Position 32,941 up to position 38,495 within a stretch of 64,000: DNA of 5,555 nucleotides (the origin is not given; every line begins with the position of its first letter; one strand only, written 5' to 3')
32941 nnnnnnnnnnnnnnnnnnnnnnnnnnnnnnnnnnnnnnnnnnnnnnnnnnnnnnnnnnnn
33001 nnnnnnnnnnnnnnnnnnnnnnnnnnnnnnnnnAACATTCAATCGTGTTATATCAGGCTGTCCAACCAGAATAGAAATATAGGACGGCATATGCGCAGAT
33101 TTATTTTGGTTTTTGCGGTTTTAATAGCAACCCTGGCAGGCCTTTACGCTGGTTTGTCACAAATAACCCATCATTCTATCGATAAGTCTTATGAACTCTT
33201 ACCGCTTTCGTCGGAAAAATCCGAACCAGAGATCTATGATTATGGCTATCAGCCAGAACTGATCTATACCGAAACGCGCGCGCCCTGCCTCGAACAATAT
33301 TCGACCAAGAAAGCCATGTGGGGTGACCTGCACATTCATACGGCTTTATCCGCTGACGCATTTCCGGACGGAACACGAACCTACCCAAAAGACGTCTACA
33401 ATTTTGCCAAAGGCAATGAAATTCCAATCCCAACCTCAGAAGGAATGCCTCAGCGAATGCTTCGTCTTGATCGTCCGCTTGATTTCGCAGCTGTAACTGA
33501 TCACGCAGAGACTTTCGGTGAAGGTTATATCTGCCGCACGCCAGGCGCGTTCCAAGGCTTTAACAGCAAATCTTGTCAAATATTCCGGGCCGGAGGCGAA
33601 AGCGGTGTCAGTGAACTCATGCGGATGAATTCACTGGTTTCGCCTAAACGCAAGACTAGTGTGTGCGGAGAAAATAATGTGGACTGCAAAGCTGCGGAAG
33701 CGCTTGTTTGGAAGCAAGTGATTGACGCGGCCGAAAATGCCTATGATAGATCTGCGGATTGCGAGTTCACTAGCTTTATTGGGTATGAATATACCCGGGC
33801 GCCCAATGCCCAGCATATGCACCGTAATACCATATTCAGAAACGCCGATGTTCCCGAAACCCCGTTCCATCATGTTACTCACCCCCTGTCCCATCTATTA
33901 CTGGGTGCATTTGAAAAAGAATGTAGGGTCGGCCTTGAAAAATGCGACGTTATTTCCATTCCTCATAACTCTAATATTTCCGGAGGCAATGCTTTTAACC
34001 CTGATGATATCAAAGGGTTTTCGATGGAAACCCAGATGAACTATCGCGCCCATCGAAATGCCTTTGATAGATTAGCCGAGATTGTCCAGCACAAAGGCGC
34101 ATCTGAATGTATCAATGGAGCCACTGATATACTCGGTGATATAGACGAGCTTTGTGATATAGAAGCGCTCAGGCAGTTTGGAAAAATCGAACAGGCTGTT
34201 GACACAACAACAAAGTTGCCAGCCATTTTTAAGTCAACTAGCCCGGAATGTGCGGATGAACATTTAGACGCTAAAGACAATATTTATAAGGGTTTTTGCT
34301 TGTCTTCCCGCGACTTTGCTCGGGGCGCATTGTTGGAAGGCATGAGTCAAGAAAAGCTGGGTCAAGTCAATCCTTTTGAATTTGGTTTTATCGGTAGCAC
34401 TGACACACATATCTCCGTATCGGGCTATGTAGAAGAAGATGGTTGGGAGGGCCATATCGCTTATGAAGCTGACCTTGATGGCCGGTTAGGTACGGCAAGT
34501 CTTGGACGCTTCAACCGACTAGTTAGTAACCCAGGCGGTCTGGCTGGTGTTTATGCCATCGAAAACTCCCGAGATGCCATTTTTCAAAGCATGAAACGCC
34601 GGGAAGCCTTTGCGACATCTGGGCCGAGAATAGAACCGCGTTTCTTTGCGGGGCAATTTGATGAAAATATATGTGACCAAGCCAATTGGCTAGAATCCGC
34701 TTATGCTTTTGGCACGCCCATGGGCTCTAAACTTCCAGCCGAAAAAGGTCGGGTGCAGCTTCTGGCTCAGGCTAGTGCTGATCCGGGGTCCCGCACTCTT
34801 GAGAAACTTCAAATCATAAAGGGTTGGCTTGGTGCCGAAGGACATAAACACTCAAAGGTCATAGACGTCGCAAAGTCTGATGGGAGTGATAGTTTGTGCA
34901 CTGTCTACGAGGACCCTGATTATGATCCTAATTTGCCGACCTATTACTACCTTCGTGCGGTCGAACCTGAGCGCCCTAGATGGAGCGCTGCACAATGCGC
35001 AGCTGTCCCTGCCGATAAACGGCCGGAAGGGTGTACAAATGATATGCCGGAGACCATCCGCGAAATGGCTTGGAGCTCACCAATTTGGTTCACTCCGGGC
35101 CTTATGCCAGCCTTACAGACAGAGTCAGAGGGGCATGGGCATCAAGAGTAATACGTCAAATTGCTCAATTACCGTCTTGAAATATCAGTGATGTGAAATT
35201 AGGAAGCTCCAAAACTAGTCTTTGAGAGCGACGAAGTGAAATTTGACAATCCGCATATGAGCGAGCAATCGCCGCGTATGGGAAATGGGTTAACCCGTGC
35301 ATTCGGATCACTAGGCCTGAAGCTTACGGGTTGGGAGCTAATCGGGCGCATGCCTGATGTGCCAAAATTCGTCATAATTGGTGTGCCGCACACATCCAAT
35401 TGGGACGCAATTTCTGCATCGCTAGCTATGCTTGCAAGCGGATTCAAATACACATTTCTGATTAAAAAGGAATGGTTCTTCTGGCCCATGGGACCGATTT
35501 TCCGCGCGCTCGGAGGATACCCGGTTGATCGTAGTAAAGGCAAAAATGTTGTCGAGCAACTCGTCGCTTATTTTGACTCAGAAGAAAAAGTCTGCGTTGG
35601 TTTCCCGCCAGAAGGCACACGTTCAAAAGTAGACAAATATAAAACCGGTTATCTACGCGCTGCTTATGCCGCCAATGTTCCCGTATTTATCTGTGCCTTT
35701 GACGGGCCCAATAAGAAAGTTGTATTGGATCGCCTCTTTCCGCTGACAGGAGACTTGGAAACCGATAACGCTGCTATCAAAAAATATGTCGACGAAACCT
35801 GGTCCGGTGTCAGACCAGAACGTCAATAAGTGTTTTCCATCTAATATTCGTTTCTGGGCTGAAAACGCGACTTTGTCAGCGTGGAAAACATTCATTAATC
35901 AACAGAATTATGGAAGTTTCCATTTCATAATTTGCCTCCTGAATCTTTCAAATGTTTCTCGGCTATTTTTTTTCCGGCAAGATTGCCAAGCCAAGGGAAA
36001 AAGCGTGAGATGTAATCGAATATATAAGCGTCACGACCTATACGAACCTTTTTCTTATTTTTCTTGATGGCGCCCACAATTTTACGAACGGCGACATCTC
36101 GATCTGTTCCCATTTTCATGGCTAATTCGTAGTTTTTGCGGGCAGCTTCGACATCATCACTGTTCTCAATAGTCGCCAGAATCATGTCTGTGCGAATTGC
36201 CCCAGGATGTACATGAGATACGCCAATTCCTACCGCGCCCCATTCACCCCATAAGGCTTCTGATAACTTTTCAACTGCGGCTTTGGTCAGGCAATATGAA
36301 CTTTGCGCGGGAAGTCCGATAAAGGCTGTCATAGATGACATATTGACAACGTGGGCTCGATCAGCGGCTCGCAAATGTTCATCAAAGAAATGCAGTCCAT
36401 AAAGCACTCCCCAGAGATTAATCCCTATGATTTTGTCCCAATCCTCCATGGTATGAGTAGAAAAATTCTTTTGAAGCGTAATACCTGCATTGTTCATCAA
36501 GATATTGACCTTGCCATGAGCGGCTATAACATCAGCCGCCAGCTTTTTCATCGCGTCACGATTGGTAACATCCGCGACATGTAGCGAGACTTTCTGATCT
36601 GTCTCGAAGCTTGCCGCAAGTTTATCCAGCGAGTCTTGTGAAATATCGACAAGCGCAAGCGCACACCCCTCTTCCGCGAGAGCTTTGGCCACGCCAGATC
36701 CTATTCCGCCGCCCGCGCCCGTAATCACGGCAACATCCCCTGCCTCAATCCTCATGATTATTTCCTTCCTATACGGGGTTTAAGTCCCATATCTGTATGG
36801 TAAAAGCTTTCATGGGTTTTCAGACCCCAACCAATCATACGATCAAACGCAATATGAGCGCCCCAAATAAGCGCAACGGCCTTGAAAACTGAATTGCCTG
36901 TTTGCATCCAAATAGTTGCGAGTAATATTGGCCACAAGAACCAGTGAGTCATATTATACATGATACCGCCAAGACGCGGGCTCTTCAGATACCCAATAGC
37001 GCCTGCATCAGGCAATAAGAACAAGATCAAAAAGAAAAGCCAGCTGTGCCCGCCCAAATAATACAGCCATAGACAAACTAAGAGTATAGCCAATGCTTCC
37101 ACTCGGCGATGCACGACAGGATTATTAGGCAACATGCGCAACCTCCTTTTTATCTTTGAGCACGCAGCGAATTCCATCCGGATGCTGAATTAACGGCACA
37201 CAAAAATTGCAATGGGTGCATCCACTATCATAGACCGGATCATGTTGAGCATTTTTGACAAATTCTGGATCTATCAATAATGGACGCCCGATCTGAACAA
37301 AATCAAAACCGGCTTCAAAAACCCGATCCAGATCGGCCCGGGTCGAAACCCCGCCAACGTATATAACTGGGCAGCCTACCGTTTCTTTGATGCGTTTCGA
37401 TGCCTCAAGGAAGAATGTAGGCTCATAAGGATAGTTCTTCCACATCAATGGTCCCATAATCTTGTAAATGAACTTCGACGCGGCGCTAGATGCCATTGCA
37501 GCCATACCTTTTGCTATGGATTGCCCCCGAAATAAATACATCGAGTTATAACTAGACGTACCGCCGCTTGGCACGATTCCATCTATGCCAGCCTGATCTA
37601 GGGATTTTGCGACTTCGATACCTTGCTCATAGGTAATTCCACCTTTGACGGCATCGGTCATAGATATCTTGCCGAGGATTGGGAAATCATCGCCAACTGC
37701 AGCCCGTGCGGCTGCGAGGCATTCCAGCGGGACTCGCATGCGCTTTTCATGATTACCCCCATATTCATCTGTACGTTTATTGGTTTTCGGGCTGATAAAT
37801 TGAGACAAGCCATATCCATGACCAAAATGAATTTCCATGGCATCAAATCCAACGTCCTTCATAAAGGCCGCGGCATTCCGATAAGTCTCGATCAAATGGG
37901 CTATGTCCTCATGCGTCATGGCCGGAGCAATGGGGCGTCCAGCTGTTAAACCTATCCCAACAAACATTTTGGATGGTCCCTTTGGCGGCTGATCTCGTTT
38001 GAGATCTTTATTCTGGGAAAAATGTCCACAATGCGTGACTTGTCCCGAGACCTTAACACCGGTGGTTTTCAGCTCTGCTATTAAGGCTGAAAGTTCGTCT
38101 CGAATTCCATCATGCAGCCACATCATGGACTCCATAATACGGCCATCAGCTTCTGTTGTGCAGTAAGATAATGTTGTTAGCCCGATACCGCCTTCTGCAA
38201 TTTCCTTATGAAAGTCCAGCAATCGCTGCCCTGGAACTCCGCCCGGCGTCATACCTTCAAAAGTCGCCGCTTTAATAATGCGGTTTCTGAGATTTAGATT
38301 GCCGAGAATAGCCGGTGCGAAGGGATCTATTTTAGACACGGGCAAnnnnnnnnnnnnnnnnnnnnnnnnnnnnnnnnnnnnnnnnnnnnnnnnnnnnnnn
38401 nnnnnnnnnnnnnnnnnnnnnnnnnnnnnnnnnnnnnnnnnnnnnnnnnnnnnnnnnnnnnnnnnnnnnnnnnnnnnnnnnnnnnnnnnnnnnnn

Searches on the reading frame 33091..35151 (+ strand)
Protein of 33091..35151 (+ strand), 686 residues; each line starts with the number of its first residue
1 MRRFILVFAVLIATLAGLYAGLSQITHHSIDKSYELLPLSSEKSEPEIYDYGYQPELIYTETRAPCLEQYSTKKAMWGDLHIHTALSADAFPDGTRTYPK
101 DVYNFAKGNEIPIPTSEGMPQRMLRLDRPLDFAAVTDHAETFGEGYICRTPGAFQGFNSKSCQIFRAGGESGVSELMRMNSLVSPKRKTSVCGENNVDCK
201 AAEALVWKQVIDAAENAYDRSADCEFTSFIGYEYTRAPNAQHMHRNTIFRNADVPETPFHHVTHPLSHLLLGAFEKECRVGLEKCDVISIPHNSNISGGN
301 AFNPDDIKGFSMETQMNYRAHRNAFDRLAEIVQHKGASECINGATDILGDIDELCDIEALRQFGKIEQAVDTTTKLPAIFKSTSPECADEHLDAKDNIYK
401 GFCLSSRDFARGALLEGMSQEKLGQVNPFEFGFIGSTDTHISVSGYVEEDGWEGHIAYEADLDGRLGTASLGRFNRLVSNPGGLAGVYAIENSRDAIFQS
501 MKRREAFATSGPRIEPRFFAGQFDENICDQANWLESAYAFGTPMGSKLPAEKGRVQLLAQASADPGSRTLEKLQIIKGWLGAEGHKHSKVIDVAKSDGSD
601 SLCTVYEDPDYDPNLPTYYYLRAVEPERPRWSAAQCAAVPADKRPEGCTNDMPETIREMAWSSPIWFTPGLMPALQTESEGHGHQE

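Call 15: search_protein_families(library=pfam, proteins=[window:33091-35151:+])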
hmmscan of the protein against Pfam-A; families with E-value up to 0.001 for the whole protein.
window:33091-35151:+ (686 aa): 1 family
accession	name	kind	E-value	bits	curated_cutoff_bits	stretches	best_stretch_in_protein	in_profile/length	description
PF12228.14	DUF3604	-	1.4e-136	456.8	20.4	2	72-599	3-497/591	Protein of unknown function (DUF3604)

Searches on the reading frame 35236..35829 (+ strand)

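Call 15: search_protein_families(library=pfam, proteins=[window:35236-35829:+])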
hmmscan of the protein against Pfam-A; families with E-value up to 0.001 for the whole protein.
window:35236-35829:+ (197 aa): 1 family
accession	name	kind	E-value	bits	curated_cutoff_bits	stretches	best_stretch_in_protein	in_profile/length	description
PF01553.26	Acyltransferase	-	2e-12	47.5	23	1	49-151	19-127/132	Acyltransferase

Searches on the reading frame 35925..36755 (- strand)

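Call 15: search_protein_families(library=pfam, proteins=[window:35925-36755:-])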
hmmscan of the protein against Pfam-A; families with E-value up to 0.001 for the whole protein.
window:35925-36755:- (276 aa): 5 families
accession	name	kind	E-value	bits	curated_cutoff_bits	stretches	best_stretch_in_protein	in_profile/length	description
PF00106.31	adh_short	-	1.9e-45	155.2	26.6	1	8-192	2-187/195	short chain dehydrogenase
PF13561.12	adh_short_C2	-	9e-40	137.2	27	1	13-222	1-210/236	Enoyl-(Acyl carrier protein) reductase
PF08659.16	KR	-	2.5e-15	57.3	22.6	1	10-166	4-161/180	KR domain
PF01370.27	Epimerase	-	1.2e-05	25.3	20.9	1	10-85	2-71/240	NAD dependent epimerase/dehydratase family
PF02737.24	3HCDH_N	-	0.00017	22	22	1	8-68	2-60/180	3-hydroxyacyl-CoA dehydrogenase, NAD binding domain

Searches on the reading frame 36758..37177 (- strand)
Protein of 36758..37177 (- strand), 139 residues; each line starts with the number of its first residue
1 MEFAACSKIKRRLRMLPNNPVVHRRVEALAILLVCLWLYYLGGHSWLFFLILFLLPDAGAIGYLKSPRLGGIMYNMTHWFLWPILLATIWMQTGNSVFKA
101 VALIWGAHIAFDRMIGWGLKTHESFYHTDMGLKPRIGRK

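Call 15: search_protein_families(library=pfam, proteins=[window:36758-37177:-])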
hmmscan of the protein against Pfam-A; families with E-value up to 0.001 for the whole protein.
window:36758-37177:- (139 aa): 1 family
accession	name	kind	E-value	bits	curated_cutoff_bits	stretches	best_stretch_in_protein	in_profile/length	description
PF14079.11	DUF4260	-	9.3e-31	106.6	27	1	25-131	5-111/113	Domain of unknown function (DUF4260)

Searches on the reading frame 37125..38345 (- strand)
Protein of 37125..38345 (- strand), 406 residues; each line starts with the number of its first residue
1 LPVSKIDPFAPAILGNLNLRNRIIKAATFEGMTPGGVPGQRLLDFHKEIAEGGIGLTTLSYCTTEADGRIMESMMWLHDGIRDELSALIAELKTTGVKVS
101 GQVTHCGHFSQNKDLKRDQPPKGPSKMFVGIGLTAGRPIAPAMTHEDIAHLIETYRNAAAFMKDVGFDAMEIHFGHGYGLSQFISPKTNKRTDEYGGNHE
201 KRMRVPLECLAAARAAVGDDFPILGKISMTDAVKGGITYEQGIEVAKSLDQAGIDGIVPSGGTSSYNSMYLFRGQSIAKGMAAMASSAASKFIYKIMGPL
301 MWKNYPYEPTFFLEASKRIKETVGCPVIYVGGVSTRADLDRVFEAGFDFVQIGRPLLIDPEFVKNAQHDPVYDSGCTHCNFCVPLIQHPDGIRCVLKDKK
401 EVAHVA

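Call 15: search_protein_families(library=pfam, proteins=[window:37125-38345:-])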
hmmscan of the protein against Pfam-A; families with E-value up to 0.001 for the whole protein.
window:37125-38345:- (406 aa): 2 families
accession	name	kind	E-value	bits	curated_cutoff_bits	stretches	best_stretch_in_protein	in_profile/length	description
PF00724.26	Oxidored_FMN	-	4.8e-46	158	27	1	9-252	3-250/342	NADH:flavin oxidoreductase / NADH oxidase family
PF00977.27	His_biosynth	-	5.2e-05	23.2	23.6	1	315-367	64-116/228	Histidine biosynthesis protein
